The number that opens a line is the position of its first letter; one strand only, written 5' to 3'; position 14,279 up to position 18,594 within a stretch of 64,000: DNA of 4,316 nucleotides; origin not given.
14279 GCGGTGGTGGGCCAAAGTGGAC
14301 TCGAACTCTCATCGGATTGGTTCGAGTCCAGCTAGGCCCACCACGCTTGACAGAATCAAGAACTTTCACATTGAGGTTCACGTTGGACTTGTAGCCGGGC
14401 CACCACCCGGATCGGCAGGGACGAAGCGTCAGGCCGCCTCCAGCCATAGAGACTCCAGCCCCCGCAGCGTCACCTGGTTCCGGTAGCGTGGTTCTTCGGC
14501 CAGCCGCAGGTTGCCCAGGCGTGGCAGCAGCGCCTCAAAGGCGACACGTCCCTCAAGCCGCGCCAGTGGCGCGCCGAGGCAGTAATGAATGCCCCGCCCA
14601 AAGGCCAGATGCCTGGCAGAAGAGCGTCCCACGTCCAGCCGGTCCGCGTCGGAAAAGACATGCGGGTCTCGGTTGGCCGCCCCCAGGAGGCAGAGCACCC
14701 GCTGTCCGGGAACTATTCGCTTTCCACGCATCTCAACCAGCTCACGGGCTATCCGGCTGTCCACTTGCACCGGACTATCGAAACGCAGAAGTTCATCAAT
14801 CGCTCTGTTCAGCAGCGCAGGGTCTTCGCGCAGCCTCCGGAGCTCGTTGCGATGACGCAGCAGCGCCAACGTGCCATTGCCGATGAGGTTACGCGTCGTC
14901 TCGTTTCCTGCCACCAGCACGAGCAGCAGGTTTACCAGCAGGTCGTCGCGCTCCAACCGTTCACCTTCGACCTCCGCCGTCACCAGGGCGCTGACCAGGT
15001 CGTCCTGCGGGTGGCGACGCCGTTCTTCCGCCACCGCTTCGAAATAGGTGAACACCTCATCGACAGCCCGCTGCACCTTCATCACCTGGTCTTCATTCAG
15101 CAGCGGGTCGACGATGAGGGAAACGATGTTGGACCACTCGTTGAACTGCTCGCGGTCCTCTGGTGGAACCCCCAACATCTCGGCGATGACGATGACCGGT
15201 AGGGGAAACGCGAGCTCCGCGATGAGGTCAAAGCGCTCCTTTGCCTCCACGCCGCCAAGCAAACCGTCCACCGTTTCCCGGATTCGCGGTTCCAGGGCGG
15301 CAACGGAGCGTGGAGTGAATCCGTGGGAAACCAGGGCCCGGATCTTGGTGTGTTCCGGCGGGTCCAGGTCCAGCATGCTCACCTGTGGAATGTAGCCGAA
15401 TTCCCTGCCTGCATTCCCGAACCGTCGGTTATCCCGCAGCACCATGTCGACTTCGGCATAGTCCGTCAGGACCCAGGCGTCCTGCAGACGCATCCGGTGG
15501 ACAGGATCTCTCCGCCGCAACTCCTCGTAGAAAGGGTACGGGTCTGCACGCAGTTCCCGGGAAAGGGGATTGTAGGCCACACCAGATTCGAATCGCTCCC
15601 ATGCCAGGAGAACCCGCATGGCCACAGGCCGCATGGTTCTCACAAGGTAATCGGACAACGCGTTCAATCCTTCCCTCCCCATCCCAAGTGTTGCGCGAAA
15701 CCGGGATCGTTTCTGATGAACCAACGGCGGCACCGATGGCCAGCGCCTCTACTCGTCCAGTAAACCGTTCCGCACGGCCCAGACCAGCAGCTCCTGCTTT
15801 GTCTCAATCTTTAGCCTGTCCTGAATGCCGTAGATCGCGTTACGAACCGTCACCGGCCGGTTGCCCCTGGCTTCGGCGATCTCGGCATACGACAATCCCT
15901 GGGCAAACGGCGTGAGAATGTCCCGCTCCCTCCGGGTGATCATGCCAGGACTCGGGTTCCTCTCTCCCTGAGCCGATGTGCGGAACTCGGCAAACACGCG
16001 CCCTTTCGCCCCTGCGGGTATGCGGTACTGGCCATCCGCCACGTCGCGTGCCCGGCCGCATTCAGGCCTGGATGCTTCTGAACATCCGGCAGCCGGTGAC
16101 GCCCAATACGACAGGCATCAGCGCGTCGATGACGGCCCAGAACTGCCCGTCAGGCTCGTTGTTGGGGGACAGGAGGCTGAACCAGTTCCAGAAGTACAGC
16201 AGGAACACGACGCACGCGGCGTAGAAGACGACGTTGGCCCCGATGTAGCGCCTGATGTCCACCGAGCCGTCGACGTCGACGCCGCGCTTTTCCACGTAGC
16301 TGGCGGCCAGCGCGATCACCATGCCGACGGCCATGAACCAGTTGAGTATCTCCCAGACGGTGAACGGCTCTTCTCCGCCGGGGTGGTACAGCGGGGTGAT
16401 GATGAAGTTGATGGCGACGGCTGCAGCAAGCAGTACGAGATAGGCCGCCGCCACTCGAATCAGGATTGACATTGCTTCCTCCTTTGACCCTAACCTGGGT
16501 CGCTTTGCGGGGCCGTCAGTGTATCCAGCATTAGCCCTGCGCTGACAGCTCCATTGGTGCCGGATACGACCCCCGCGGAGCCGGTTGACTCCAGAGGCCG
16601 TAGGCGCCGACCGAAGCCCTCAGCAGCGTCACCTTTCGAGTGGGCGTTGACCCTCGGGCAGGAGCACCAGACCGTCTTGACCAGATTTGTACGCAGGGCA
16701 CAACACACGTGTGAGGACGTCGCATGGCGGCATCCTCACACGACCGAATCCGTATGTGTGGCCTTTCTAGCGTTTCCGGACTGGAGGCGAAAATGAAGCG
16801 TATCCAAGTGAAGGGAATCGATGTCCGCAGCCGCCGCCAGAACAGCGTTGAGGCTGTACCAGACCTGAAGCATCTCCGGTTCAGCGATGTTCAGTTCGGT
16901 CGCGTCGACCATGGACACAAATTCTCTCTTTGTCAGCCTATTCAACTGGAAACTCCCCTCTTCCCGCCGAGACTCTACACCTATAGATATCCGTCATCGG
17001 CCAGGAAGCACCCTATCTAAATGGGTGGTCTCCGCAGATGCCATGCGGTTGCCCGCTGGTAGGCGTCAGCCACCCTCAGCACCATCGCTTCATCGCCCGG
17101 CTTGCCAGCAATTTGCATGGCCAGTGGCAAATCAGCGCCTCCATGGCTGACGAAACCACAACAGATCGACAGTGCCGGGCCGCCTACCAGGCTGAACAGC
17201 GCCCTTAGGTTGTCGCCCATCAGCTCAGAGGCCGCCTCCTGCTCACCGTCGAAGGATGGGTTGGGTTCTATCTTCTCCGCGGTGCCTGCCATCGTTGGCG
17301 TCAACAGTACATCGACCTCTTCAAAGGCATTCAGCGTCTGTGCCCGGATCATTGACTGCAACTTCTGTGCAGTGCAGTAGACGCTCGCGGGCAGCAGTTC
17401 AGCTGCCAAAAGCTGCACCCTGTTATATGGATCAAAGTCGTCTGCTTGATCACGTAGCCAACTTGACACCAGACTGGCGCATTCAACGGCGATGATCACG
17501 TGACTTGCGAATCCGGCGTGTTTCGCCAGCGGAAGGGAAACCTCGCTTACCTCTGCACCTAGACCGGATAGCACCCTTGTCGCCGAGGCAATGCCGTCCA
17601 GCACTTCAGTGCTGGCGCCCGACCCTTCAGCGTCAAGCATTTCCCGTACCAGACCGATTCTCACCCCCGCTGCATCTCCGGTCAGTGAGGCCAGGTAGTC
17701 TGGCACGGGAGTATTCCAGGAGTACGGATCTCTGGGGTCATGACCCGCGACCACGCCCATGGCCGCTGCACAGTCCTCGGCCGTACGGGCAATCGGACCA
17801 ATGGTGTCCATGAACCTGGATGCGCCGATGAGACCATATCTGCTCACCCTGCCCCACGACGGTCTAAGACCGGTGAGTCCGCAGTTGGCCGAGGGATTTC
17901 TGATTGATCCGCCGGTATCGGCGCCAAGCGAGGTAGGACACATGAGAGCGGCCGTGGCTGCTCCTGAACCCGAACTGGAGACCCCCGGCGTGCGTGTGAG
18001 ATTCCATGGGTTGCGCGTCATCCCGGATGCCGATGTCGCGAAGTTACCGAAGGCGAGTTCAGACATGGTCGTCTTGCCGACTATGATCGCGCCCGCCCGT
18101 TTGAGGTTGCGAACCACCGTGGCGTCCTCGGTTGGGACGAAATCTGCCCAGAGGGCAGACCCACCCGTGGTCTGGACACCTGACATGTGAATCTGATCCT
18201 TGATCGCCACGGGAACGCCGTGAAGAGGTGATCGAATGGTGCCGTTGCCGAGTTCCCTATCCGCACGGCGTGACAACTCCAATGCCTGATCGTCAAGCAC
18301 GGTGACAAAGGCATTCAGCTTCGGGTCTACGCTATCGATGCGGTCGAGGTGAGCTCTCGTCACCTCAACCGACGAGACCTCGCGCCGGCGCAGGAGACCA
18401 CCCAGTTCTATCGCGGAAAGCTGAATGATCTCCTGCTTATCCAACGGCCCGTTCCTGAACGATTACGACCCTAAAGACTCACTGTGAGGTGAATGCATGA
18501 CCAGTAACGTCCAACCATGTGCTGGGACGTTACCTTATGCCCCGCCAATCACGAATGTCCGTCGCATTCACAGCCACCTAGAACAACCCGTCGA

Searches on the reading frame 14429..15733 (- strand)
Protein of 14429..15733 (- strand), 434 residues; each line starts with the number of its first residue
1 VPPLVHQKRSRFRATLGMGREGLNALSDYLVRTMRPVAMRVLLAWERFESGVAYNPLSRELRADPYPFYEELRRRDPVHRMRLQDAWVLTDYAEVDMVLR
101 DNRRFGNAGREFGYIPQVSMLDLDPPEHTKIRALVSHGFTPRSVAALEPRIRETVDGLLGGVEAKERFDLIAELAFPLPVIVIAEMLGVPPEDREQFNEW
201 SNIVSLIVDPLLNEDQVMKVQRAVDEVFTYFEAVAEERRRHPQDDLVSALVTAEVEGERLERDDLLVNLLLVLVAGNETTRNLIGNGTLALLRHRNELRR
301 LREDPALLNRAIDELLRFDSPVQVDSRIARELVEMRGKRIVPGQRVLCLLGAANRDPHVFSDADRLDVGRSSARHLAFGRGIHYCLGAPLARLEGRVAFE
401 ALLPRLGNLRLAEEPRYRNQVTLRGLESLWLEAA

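Call 80: search_protein_families(library=pfam, proteins=[window:14429-15733:-], max_evalue=0.0001)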
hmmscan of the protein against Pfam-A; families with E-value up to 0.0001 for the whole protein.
window:14429-15733:- (434 aa): 1 family
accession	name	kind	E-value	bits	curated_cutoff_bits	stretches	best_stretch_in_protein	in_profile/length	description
PF00067.27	p450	-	2.3e-21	76.6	22.8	1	205-404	196-430/462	Cytochrome P450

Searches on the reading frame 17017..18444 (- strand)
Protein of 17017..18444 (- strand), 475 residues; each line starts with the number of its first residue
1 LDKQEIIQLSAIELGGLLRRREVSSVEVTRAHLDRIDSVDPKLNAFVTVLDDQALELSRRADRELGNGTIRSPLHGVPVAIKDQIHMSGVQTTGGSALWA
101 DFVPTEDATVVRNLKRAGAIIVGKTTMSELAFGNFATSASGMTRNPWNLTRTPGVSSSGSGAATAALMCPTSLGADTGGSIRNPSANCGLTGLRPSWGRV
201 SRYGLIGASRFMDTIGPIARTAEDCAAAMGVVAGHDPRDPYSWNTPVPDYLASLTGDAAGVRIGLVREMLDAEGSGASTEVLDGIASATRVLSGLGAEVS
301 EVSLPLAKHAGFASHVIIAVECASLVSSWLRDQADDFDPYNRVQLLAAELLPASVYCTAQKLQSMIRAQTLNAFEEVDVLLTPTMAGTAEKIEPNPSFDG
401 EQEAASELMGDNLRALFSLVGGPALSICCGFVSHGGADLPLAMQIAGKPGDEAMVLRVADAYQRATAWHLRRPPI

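Call 80: search_protein_families(library=pfam, proteins=[window:17017-18444:-], max_evalue=0.0001)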
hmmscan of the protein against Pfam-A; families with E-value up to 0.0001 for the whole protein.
window:17017-18444:- (475 aa): 1 family
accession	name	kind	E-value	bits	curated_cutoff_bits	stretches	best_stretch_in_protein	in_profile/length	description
PF01425.27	Amidase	-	6.7e-111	371.9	27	1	27-456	1-445/445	Amidase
